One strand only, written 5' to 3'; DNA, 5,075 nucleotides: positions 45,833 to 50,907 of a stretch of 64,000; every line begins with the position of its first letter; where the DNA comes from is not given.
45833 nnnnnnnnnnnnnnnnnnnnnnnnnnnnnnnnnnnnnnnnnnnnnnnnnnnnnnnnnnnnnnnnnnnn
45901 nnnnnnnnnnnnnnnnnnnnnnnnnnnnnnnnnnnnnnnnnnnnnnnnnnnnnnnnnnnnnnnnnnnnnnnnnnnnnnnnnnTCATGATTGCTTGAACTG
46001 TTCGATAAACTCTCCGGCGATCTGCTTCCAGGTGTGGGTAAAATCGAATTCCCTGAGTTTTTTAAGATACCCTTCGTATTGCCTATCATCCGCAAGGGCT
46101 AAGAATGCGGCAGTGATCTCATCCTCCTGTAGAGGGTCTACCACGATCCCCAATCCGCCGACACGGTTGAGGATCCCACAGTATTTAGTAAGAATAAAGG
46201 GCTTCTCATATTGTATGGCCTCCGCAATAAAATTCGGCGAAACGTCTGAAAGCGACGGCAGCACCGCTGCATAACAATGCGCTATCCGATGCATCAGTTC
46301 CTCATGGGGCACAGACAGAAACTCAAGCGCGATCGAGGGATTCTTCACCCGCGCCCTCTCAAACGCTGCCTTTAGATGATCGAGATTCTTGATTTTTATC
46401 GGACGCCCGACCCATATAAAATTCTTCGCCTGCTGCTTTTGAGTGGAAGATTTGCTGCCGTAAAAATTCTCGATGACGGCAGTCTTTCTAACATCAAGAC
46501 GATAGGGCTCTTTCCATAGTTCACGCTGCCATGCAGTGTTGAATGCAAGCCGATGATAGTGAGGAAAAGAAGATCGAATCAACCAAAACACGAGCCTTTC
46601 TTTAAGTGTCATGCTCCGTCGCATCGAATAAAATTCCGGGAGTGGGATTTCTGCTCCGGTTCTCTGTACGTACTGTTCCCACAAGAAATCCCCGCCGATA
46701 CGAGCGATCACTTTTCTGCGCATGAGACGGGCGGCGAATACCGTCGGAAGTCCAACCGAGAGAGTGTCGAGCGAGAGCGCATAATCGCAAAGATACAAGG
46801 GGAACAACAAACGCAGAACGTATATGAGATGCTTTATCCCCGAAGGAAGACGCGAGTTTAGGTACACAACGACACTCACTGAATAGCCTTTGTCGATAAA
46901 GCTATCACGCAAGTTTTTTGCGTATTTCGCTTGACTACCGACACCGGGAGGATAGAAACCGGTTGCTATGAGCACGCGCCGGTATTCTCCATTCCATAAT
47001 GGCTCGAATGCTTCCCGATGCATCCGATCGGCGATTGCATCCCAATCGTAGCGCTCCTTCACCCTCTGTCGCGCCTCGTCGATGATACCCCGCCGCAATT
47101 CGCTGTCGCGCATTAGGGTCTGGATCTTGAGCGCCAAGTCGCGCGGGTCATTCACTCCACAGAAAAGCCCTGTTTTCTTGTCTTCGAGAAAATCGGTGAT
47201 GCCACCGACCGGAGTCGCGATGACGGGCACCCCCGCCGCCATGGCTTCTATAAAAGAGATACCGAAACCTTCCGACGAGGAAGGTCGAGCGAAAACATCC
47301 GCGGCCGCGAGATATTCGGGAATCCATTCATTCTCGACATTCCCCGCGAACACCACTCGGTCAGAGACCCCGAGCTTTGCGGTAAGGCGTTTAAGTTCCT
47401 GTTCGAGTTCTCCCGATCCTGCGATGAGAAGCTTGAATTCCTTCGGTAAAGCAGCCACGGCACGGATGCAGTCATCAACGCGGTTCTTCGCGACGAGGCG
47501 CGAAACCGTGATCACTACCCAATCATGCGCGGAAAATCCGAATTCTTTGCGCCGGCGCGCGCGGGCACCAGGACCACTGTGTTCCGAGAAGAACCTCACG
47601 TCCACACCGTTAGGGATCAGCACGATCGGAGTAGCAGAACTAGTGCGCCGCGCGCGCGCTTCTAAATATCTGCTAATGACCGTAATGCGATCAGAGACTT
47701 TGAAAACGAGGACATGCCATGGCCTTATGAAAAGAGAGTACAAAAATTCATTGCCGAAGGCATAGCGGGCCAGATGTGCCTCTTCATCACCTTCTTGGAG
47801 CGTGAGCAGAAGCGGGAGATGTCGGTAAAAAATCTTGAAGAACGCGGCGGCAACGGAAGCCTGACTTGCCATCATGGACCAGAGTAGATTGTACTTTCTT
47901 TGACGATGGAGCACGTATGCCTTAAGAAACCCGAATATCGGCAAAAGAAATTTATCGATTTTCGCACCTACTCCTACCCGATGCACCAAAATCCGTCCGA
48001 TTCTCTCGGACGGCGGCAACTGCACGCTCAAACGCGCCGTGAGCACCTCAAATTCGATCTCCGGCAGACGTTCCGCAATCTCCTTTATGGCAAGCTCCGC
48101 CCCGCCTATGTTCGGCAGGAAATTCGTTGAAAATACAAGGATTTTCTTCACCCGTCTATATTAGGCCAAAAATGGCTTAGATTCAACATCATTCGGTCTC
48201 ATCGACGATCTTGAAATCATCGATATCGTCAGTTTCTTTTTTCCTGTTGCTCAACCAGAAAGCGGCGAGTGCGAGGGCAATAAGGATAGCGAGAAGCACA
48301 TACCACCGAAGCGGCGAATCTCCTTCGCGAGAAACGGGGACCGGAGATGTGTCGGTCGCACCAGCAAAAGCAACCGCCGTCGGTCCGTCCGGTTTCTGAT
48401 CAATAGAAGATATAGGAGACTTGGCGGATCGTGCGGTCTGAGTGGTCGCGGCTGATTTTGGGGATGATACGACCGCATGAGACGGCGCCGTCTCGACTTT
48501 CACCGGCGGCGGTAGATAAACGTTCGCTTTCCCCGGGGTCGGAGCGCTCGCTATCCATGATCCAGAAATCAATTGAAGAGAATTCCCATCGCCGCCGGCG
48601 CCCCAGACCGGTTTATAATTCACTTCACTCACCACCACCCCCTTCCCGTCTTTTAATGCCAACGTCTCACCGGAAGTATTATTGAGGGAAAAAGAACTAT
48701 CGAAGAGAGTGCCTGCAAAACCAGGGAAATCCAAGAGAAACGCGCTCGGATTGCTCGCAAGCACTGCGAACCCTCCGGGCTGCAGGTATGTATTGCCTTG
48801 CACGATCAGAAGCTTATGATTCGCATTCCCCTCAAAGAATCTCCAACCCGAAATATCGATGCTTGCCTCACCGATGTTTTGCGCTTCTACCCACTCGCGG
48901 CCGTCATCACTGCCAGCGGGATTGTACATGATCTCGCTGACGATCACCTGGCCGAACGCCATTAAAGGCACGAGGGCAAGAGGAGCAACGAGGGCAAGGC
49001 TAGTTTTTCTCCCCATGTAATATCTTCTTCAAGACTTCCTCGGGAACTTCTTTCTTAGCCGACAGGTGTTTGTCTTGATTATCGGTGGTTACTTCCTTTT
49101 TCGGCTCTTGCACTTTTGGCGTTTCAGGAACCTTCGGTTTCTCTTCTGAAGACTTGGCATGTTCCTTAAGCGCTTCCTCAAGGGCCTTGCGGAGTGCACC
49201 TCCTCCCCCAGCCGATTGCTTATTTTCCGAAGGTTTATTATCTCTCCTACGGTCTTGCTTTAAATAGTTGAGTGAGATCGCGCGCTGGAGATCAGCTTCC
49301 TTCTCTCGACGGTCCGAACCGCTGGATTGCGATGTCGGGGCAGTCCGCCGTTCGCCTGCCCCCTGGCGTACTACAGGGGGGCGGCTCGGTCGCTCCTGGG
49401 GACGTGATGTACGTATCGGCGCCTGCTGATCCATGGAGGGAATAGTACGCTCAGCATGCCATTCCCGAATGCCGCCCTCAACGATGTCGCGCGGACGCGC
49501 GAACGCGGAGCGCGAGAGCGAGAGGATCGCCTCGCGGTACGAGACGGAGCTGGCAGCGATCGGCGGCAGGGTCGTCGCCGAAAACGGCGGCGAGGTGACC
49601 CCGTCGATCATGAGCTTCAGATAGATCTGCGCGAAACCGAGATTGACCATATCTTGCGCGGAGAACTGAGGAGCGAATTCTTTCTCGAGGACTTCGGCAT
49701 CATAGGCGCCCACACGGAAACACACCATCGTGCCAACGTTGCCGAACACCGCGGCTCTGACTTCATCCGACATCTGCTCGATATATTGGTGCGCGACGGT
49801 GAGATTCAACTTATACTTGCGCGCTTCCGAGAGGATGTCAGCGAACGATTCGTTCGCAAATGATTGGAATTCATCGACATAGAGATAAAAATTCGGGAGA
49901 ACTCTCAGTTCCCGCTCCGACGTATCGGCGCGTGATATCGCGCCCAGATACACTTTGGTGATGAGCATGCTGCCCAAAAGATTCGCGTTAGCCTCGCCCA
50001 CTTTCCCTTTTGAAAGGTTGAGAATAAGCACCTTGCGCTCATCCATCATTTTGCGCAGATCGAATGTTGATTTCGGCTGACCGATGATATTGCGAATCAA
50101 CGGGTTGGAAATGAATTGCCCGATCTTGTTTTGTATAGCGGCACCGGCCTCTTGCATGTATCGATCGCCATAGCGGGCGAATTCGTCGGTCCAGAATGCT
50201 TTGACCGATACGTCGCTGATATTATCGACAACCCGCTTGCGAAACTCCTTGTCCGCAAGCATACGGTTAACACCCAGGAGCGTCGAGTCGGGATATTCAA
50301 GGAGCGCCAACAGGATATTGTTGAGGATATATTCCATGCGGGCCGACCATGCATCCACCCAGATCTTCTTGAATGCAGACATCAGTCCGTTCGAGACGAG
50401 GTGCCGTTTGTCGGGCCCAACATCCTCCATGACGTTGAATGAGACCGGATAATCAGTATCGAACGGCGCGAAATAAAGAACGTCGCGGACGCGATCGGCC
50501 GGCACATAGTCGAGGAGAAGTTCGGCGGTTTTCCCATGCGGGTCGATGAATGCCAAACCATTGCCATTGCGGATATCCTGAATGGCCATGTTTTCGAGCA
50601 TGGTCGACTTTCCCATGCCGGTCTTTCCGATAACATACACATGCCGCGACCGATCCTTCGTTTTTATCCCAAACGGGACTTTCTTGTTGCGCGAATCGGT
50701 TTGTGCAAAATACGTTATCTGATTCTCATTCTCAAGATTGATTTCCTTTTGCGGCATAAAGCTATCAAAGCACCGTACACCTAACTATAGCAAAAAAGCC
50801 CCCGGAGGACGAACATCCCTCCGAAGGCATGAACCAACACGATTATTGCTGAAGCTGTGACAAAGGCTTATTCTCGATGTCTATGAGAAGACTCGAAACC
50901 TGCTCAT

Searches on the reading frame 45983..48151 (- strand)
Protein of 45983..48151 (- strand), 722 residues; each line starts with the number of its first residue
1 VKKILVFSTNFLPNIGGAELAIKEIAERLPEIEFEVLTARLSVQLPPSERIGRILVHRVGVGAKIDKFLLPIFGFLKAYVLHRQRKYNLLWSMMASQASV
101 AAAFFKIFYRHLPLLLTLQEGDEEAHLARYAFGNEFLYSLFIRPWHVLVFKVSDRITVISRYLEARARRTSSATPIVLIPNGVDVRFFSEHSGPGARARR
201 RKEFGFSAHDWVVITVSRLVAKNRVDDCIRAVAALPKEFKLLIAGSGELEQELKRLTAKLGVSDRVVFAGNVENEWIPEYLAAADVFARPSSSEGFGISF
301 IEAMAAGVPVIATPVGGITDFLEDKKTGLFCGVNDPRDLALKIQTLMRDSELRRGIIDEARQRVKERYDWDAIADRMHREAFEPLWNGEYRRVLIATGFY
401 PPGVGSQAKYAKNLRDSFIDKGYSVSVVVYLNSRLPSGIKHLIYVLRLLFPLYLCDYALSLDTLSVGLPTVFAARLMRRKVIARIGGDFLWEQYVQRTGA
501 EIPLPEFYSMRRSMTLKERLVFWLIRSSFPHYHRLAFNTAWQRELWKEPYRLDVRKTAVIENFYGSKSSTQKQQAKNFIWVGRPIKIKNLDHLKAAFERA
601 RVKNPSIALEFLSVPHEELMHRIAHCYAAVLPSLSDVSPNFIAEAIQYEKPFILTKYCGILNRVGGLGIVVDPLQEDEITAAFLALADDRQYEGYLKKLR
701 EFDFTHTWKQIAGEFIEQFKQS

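Call 10: search_protein_families(library=pfam, proteins=[window:45983-48151:-], max_evalue=0.0001)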
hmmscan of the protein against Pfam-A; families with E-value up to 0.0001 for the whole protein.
window:45983-48151:- (722 aa): 6 families
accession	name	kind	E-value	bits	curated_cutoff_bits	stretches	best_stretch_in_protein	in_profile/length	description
PF00534.26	Glycos_transf_1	-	5.3e-50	169.8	26.4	1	199-363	4-172/172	Glycosyl transferases group 1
PF13692.12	Glyco_trans_1_4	-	5e-43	147.2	27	2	212-349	3-142/142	Glycosyl transferases group 1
PF13524.12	Glyco_trans_1_2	-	6.2e-14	52.6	25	1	229-378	6-143/144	Glycosyl transferase-like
PF13439.12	Glyco_transf_4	-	3.9e-12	47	28.5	1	15-185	1-168/170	Glycosyltransferase Family 4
PF20706.3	GT4-conflict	-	1.2e-11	44.6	26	1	239-376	233-384/385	Family 4 Glycosyltransferase in conflict systems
PF13579.12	Glyco_trans_4_4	-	9e-10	39.5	29.7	1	16-182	1-158/158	Glycosyl transferase 4-like domain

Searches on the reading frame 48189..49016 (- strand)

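Call 10: search_protein_families(library=pfam, proteins=[window:48189-49016:-], max_evalue=0.0001)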
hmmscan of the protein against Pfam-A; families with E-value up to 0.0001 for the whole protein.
window:48189-49016:- (275 aa): 1 family
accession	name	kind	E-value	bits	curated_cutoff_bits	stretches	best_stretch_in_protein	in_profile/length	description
PF00932.25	LTD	-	8.8e-15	55.5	34.3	1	20-135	4-108/109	Lamin Tail Domain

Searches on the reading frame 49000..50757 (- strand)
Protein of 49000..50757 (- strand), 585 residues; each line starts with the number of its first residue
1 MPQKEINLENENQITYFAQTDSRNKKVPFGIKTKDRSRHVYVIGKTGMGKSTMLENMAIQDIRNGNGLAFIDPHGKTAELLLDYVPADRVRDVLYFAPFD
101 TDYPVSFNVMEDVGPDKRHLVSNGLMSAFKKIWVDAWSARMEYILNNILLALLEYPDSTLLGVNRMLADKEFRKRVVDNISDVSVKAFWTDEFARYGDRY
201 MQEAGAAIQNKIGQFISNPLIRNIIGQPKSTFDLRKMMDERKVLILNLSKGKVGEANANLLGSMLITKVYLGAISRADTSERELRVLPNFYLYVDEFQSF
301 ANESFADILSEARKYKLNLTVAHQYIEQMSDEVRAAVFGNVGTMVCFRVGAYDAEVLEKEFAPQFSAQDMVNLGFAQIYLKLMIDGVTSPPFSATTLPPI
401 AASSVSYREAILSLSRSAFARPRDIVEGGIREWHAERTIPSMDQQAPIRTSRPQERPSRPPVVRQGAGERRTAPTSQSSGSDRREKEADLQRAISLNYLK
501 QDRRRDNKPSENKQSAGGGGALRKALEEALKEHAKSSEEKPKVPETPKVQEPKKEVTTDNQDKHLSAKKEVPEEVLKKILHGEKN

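Call 10: search_protein_families(library=pfam, proteins=[window:49000-50757:-], max_evalue=0.0001)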
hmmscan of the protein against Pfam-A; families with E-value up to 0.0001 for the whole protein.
window:49000-50757:- (585 aa): 3 families
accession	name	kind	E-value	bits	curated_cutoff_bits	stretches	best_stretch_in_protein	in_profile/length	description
PF10412.15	TrwB_AAD_bind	-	4.7e-06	26.2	20.5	1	32-349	10-310/387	Type IV secretion-system coupling protein DNA-binding domain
PF02534.20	T4SS-DNA_transf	-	9.4e-06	25.2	20.1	1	36-331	43-346/468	Type IV secretory system Conjugative DNA transfer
PF01935.23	DUF87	-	3.2e-05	24.6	23.2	1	24-250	9-203/220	Helicase HerA, central domain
